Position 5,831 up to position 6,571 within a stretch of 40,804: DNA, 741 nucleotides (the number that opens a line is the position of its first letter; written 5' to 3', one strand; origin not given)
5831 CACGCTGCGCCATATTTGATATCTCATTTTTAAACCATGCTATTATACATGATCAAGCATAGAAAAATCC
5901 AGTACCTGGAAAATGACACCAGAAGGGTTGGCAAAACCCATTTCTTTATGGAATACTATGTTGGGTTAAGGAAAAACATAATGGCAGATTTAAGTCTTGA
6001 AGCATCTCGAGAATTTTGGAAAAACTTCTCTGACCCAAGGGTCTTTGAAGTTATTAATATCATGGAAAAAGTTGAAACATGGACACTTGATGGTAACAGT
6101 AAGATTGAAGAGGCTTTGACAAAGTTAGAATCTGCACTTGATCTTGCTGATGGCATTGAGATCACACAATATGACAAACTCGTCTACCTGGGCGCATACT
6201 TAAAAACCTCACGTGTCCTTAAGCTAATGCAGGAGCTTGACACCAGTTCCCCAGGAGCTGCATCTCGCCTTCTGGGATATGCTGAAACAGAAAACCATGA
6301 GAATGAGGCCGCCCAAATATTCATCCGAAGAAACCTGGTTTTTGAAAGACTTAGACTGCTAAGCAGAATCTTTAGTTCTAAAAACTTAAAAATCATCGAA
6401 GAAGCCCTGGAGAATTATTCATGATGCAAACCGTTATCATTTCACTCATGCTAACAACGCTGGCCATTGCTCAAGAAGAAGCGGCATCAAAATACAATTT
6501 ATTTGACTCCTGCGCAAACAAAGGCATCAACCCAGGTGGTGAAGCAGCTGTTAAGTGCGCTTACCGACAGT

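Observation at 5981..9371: Stand-alone icmW operon detached from all other Dot/Icm genes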

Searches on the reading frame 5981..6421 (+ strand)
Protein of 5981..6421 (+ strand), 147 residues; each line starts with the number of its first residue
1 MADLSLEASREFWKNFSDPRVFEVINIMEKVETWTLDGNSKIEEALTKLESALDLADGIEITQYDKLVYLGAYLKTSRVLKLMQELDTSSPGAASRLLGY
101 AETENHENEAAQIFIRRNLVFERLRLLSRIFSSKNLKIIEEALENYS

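Call 3: search_protein_families(library=pfam, proteins=[window:5981-6421:+], max_evalue=0.1)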
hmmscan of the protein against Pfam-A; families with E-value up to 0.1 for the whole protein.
window:5981-6421:+ (147 aa): 2 families
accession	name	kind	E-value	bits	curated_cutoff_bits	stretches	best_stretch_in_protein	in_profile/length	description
PF23130.1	IcmW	-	5.3e-43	147.1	27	1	3-145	1-144/144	IcmW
PF21210.2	RNA_helicase_helical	-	0.095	13.3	27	0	23-76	28-81/108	Putative ATP-dependent RNA helicase, helical bundle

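Call 4: search_protein_families(library=ncbifam, proteins=[window:5981-6421:+], max_evalue=0.1)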
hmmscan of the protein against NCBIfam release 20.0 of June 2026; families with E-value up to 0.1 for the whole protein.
window:5981-6421:+ (147 aa): 1 family
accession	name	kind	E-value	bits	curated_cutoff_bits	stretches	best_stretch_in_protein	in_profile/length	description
NF038222.1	IcmW_IVB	equivalog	2.8e-39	134.5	100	1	1-134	1-138/139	type IVB secretion system protein IcmW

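Call 12: find_homologous_proteins(query=window:5981-6421:+, max_evalue=0.001)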
Query window:5981-6421:+ (147 aa): 153 proteins with E <= 0.001 among 193 candidates; the best 120 are listed.
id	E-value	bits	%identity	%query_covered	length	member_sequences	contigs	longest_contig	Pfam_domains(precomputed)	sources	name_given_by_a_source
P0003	1.7e-86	305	100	100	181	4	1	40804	PF23130.2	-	-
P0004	2.9e-72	259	83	100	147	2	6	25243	PF23130.2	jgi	jgi:intracellular multiplication protein IcmW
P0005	1.0e-66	241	77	100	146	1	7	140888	PF23130.2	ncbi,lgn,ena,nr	ncbi:type IVB secretion system protein IcmW [Gammaproteobacteria bacterium]|nr:type IVB secretion sy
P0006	2.1e-55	204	65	100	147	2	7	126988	PF23130.2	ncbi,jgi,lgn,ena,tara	jgi:intracellular multiplication protein IcmW|tara:strand:- start:9451 stop:9894 length:444 start_co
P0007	4.5e-54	200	63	100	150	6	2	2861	PF23130.2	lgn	-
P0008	2.4e-50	188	60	100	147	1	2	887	PF23130.2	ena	-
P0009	5.7e-50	187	67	100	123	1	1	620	PF23130.2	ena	-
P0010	1.3e-40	156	63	82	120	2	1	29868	PF23130.2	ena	-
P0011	2.3e-39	152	52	99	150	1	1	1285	PF23130.2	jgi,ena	-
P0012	5.4e-39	151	51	97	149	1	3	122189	PF23130.2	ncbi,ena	-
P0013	1.3e-38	150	50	98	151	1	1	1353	PF23130.2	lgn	-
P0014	1.3e-37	147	50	98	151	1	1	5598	PF23130.2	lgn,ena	-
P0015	1.9e-37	146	47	98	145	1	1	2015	PF23130.2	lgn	-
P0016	2.7e-37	146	48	99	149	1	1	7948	PF23130.2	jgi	jgi:intracellular multiplication protein IcmW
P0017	3.3e-37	145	50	99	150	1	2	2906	PF23130.2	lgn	-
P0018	3.4e-37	145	49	98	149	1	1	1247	PF23130.2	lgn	-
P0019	3.9e-37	145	50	99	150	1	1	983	PF23130.2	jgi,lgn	jgi:intracellular multiplication protein IcmW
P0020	4.1e-37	145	51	98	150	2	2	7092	PF23130.2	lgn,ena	-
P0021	4.6e-37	145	49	97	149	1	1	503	PF23130.2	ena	-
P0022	4.7e-37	145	49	99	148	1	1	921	PF23130.2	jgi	jgi:intracellular multiplication protein IcmW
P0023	4.7e-37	145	48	99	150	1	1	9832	PF23130.2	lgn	-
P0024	6.2e-37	144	50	98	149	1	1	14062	PF23130.2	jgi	jgi:intracellular multiplication protein IcmW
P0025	8.0e-37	144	51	98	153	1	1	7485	PF23130.2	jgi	jgi:intracellular multiplication protein IcmW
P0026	9.4e-37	144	49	99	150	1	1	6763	PF23130.2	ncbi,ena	-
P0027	9.8e-37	144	51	99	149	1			PF23130.2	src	-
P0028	1.1e-36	144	50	98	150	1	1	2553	PF23130.2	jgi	jgi:intracellular multiplication protein IcmW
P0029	1.3e-36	143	49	98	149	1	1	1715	PF23130.2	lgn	-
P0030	1.4e-36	143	49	99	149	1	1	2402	PF23130.2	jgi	jgi:intracellular multiplication protein IcmW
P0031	1.5e-36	143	49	99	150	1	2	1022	PF23130.2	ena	-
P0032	1.6e-36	143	50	98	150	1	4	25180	PF23130.2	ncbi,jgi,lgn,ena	jgi:intracellular multiplication protein IcmW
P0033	1.6e-36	143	48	98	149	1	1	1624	PF23130.2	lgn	-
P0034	2.6e-36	142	51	98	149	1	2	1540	PF23130.2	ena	-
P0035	2.7e-36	142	49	98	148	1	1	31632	PF23130.2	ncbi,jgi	jgi:intracellular multiplication protein IcmW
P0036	2.8e-36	142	50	98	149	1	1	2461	PF23130.2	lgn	-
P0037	3.0e-36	142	47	98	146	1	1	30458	PF23130.2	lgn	-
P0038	3.3e-36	142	47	98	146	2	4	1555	PF23130.2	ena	-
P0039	3.8e-36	142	48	98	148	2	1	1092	PF23130.2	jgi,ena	-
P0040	4.5e-36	142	49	100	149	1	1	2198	PF23130.2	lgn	-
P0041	5.0e-36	141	47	98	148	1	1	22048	PF23130.2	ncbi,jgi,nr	ncbi:MAG: icmW [Gammaproteobacteria bacterium]|jgi:intracellular multiplication protein IcmW|nr:icmW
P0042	6.4e-36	141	49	98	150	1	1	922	PF23130.2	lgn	-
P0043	7.1e-36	141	48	99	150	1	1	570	PF23130.2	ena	-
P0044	7.2e-36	141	48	99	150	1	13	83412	PF23130.2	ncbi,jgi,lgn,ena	-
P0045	7.8e-36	141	47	99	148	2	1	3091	PF23130.2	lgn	-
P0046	8.3e-36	141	47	98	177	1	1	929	PF23130.2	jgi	jgi:intracellular multiplication protein IcmW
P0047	8.4e-36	141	48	99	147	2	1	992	PF23130.2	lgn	-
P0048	8.4e-36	141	49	99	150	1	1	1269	PF23130.2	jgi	jgi:intracellular multiplication protein IcmW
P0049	9.3e-36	141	49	98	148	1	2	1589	PF23130.2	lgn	-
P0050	1.1e-35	140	52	97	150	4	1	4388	PF23130.2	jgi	jgi:intracellular multiplication protein IcmW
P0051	1.2e-35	140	48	98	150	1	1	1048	PF23130.2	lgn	-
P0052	1.5e-35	140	46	99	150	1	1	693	PF23130.2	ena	-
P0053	1.8e-35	140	48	98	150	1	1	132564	PF23130.2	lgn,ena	-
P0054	2.3e-35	139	50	98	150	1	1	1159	PF23130.2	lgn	-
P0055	4.2e-35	139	49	97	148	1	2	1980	PF23130.2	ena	-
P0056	4.5e-35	138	49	99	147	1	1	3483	PF23130.2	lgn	-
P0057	5.2e-35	138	46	99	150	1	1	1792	PF23130.2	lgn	-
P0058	5.5e-35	138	49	98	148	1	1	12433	PF23130.2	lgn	-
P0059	6.0e-35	138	47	99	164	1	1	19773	PF23130.2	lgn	-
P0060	6.1e-35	138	48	99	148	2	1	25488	PF23130.2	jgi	-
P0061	8.3e-35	138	48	97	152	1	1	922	PF23130.2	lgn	-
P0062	8.9e-35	137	48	98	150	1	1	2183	PF23130.2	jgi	jgi:intracellular multiplication protein IcmW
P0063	9.6e-35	137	47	98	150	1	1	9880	PF23130.2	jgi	-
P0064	1.0e-34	137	46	98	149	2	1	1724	PF23130.2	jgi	jgi:intracellular multiplication protein IcmW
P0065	1.3e-34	137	49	98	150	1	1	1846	PF23130.2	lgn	-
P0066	1.4e-34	137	49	98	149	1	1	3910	PF23130.2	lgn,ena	-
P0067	1.6e-34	137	46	98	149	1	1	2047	PF23130.2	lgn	-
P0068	1.6e-34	137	49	97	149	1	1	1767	PF23130.2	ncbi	-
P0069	1.6e-34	137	46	98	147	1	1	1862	PF23130.2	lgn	-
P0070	2.4e-34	136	40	99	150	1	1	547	PF23130.2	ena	-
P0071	2.4e-34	136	48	97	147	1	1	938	PF23130.2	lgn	-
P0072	2.8e-34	136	43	99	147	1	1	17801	PF23130.2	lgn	-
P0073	3.1e-34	136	45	99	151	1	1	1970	PF23130.2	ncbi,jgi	jgi:intracellular multiplication protein IcmW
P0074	3.1e-34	136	48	97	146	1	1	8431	PF23130.2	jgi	jgi:intracellular multiplication protein IcmW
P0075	6.0e-34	135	46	99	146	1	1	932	PF23130.2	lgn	-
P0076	7.4e-34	134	47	98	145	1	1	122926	PF23130.2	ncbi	-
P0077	9.1e-34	134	47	97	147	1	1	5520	PF23130.2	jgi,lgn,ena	-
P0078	1.3e-33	134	46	99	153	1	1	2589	PF23130.2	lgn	-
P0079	1.4e-33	134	45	99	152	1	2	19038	PF23130.2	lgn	-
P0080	1.9e-33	133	48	97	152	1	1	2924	PF23130.2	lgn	-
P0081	2.0e-33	133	46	99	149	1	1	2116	PF23130.2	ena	-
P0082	2.0e-33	133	47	98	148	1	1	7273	PF23130.2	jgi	jgi:intracellular multiplication protein IcmW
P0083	2.5e-33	133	48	100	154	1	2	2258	PF23130.2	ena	-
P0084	2.9e-33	133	46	98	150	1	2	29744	PF23130.2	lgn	-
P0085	3.0e-33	133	46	99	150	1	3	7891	PF23130.2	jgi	-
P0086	3.4e-33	132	47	99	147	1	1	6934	PF23130.2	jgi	-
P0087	4.1e-33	132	48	98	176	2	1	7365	PF23130.2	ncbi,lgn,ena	-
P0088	4.4e-33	132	48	99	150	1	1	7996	PF23130.2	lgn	-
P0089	7.8e-33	131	48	98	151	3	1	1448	PF23130.2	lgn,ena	-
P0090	8.4e-33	131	48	98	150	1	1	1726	PF23130.2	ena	-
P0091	9.0e-33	131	46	99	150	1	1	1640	PF23130.2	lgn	-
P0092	9.4e-33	131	45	99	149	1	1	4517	PF23130.2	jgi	jgi:intracellular multiplication protein IcmW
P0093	1.8e-32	130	48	99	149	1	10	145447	PF23130.2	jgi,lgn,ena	-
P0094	1.9e-32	130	45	99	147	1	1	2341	PF23130.2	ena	-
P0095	2.0e-32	130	45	98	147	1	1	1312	PF23130.2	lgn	-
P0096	2.7e-32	129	45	99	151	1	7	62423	PF23130.2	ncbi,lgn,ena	-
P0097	3.5e-32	129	42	97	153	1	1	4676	PF23130.2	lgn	-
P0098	4.2e-32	129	47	99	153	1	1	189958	PF23130.2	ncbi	-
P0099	6.4e-32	128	44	97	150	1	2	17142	PF23130.2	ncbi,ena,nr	ncbi:MAG: type IVB secretion system protein IcmW [Gammaproteobacteria bacterium]|nr:type IVB secreti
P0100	7.1e-32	128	45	99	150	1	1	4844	PF23130.2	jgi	jgi:intracellular multiplication protein IcmW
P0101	7.1e-32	128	45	99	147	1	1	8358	PF23130.2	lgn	-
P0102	9.0e-32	128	47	98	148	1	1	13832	PF23130.2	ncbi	-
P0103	1.0e-31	128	44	99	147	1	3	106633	PF23130.2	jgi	-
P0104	1.1e-31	127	45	99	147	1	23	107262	PF23130.2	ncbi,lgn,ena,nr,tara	ncbi:MAG: phosphoesterase [Legionellales bacterium]|nr:phosphoesterase [Legionellales bacterium]|tar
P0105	1.2e-31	127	46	99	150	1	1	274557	PF23130.2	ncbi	-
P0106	1.4e-31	127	44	100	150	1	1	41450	PF23130.2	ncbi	-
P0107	1.5e-31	127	44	98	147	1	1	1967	PF23130.2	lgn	-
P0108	1.7e-31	127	47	98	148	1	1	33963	PF23130.2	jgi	jgi:intracellular multiplication protein IcmW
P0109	2.1e-31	127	46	99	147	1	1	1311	PF23130.2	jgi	jgi:intracellular multiplication protein IcmW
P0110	2.5e-31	126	44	99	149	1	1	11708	PF23130.2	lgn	-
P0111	2.9e-31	126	46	98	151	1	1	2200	PF23130.2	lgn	-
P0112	3.1e-31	126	42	99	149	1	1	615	PF23130.2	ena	-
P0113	3.2e-31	126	45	95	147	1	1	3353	PF23130.2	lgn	-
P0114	3.4e-31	126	47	97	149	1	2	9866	PF23130.2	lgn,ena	-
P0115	4.5e-31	125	45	97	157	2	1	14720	PF23130.2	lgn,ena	-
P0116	5.1e-31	125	46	96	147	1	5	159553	PF23130.2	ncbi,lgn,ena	-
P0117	6.5e-31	125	43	98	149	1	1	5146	PF23130.2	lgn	-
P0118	7.8e-31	125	43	99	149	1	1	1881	PF23130.2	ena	-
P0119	9.3e-31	124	45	98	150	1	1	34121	PF23130.2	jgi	jgi:intracellular multiplication protein IcmW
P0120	1.0e-30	124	44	99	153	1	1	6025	PF23130.2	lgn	-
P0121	1.5e-30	124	41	97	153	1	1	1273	PF23130.2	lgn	-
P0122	1.9e-30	123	45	99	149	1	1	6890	PF23130.2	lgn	-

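Call 16: find_related_loci(query=A1, collection=genome_contigs, flank=10000)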
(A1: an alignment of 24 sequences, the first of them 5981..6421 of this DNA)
Query A1 (147 aa) in genome_contigs; peptide patterns used: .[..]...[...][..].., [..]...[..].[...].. (x = any residue, [..] = any of these).
466 stretches matched a pattern; 376 encode a relative of the query (tblastn E <= 1e-3); the best 80 are kept; 80 distinct loci.
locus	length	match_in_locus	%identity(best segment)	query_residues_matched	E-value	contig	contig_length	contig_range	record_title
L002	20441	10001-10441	65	1-147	1e-62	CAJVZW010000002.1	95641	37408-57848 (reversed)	MAG TPA_asm: uncultured proteobacterium isolate ERR598955_bin.4_MetaBAT_v2.12.1_MAG genome assembly, contig: NODE_43_len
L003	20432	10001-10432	51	1-143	2e-45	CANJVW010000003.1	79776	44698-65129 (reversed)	MAG: Legionellales bacterium isolate RH-23may17-778 genome assembly, contig: RH-23may17-C2138, whole genome shotgun sequ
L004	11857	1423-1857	50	1-144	5e-45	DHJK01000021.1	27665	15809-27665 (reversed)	MAG TPA_asm: Legionellales bacterium UBA4722 UBA4722_contig_4175, whole genome shotgun sequence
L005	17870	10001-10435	49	1-144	4e-44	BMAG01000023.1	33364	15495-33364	Gammaproteobacteria bacterium BBSC-SA01 DNA, sequence023, whole genome shotgun sequence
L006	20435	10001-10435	50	1-144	5e-44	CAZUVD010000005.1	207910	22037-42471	MAG TPA_asm: uncultured Coxiellaceae bacterium isolate SRP286056_co2_302 genome assembly, contig: NODE_42_length_207910_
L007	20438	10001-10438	49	1-145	6e-44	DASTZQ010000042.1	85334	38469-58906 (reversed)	MAG TPA_asm: Gammaproteobacteria bacterium isolate SMAG_U2473 k141_302831, whole genome shotgun sequence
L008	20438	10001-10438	49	1-145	7e-44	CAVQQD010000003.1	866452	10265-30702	MAG: uncultured Gammaproteobacteria bacterium isolate MFD00731.bin.1.206 genome assembly, contig: contig_72935, whole ge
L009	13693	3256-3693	49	1-145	2e-43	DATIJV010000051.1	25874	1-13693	MAG TPA_asm: Gammaproteobacteria bacterium isolate SMAG_U15700 k141_426931, whole genome shotgun sequence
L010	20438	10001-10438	47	1-145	2e-43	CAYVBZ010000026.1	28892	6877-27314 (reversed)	MAG TPA_asm: uncultured Coxiellaceae bacterium isolate SRP200132_co1_482 genome assembly, contig: NODE_2755_length_28892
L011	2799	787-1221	48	1-144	1e-43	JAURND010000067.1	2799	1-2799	MAG: Gammaproteobacteria bacterium isolate SFB_Oligo_Co_74 k141_2038947, whole genome shotgun sequence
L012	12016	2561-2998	49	1-145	1e-43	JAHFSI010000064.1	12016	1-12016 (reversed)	MAG: Legionellales bacterium isolate nzgw594 NODE_7497_length_12017_cov_4.395259, whole genome shotgun sequence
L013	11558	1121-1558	47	1-145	1e-43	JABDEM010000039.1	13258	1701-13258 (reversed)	MAG: Gammaproteobacteria bacterium isolate BWMinHeated_Nextera66_MAG4 3300020927.a:Ga0207134_1216, whole genome shotgun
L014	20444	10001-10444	48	1-147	1e-43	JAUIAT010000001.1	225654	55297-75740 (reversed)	MAG: Gammaproteobacteria bacterium isolate 5_bin.8 NODE_80_length_225654_cov_1.549331, whole genome shotgun sequence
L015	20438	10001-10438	47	1-145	2e-43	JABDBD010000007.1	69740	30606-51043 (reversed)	MAG: Gammaproteobacteria bacterium isolate BWMinControl_Nextera54_MAG1 3300020741.a:Ga0207030_1007, whole genome shotgun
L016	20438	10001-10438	48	1-145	3e-43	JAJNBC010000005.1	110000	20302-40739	MAG: Gammaproteobacteria bacterium isolate C_No_T20_A_bin.80 scaffold_70, whole genome shotgun sequence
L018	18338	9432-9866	50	1-144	5e-43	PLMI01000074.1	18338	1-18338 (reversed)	MAG: Coxiellaceae bacterium isolate fen_1226 73.20120800_E3D.34_contig_14014, whole genome shotgun sequence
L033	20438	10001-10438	46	1-145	1e-42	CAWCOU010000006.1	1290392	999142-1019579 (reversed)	MAG: uncultured Gammaproteobacteria bacterium isolate MFD09495.bin.1.55 genome assembly, contig: contig_4136, whole geno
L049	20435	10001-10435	47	1-144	1e-41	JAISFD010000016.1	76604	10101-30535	MAG: Coxiellaceae bacterium isolate Gx485_bin227 k119_2562369, whole genome shotgun sequence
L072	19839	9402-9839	45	1-145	7e-41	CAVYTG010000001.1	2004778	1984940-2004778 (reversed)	MAG: uncultured Gammaproteobacteria bacterium isolate MFD01721.bin.1.268 genome assembly, contig: contig_1331, whole gen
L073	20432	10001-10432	47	1-144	6e-41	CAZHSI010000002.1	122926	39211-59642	MAG TPA_asm: uncultured Coxiellaceae bacterium isolate SRP216815_co1_219 genome assembly, contig: NODE_176_length_122926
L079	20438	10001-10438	47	1-145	6e-42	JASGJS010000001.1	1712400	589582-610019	MAG: Gammaproteobacteria bacterium isolate 5N005 JMF-2111-06-0005.ont.bin.5_0, whole genome shotgun sequence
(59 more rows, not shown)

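Call 17: find_encoding_contigs(protein=P0004, flank=10000, max_places=3)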
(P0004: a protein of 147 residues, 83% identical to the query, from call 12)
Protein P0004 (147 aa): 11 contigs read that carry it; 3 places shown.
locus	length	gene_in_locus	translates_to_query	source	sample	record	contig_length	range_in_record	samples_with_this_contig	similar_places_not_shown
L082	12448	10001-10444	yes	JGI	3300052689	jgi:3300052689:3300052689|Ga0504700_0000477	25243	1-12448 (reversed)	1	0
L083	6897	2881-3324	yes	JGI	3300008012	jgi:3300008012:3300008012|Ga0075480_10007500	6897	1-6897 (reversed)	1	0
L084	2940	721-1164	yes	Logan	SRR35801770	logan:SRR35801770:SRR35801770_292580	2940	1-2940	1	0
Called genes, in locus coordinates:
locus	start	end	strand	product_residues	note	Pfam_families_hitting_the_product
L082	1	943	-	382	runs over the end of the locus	PF00070:Pyr_redox (faint), PF07992:Pyr_redox_2, PF18113:Rbx_binding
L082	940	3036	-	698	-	PF13328:HD_4, PF01966:HD, PF04607:RelA_SpoT, PF02824:TGS, PF28438:RelA_RIS, PF13291:ACT_4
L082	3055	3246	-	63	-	PF01192:RNA_pol_Rpb6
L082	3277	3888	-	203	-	PF00625:Guanylate_kin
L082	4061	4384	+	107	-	-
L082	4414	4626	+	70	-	-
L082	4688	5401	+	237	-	PF01138:RNase_PH, PF03725:RNase_PH_C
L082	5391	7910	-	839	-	PF00330:Aconitase, PF00694:Aconitase_C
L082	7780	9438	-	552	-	-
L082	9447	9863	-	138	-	PF00436:SSB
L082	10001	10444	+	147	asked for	PF23130:IcmW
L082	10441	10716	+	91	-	-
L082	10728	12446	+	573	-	?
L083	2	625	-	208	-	?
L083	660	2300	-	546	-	-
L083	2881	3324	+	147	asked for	PF23130:IcmW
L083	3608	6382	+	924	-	PF28212:TraW-like (weak)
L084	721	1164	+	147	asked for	PF23130:IcmW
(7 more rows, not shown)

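Call 18: find_encoding_contigs(protein=P0006, flank=10000, max_places=2)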
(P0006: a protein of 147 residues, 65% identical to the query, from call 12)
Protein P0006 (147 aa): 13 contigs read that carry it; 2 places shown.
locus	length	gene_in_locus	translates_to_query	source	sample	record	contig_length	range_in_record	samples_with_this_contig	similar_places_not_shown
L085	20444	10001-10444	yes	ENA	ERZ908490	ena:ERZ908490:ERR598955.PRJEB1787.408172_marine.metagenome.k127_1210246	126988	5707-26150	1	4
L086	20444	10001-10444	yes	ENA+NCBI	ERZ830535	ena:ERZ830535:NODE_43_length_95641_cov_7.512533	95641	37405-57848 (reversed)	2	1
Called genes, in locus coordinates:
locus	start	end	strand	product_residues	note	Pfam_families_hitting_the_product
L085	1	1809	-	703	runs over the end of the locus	PF13328:HD_4, PF01966:HD, PF04607:RelA_SpoT, PF02824:TGS, PF19296:RelA_AH (weak), PF28438:RelA_RIS, PF13291:ACT_4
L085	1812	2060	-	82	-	PF01192:RNA_pol_Rpb6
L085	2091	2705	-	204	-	PF00625:Guanylate_kin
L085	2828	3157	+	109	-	-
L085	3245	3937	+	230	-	PF00106:adh_short, PF13561:adh_short_C2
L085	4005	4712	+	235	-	PF01138:RNase_PH, PF03725:RNase_PH_C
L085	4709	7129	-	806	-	PF00330:Aconitase, PF00694:Aconitase_C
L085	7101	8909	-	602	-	-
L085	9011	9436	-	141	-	PF00436:SSB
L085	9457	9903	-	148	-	-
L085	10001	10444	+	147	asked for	PF23130:IcmW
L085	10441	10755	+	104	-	-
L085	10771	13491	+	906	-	-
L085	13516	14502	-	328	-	PF01078:Mg_chelatase (faint), PF05496:RuvB_N, PF20720:nSTAND3 (faint), PF13401:AAA_22 (faint), PF00004:AAA, PF07726:AAA_3 (faint), PF17864:AAA_lid_4, PF05491:WHD_RuvB, +1 more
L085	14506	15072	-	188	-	PF01330:RuvA_N, PF14520:HHH_5, PF07499:RuvA_C (weak)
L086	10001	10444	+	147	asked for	PF23130:IcmW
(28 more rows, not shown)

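Call 19: find_encoding_contigs(protein=P0012, flank=10000, max_places=2)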
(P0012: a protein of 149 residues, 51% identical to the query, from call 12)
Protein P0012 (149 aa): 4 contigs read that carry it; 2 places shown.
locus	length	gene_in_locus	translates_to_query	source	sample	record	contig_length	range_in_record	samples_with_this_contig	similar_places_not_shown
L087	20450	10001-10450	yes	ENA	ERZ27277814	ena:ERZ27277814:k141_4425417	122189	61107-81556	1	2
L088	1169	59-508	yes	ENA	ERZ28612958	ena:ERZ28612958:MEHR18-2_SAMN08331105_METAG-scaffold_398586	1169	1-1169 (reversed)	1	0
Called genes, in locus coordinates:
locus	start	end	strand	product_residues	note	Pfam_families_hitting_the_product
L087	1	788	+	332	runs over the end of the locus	PF01210:NAD_Gly3P_dh_N, PF02558:ApbA (weak), PF07479:NAD_Gly3P_dh_C, PF20618:GPD_NAD_C_bact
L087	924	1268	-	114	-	PF12608:T4bSS_IcmS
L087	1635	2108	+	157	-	PF16816:DotD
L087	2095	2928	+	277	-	PF16932:T4SS_TraI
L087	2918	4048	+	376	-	PF00437:T2SSE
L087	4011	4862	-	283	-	PF04754:Transposase_31, PF27070:HTH_Rpn_C (weak)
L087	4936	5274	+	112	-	-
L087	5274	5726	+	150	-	PF01464:SLT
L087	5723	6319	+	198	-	-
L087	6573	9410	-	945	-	-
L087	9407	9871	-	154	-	-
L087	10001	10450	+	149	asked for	PF23130:IcmW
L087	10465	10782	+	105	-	-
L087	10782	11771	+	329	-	-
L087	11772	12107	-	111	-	PF01906:YbjQ_1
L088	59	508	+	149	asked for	PF23130:IcmW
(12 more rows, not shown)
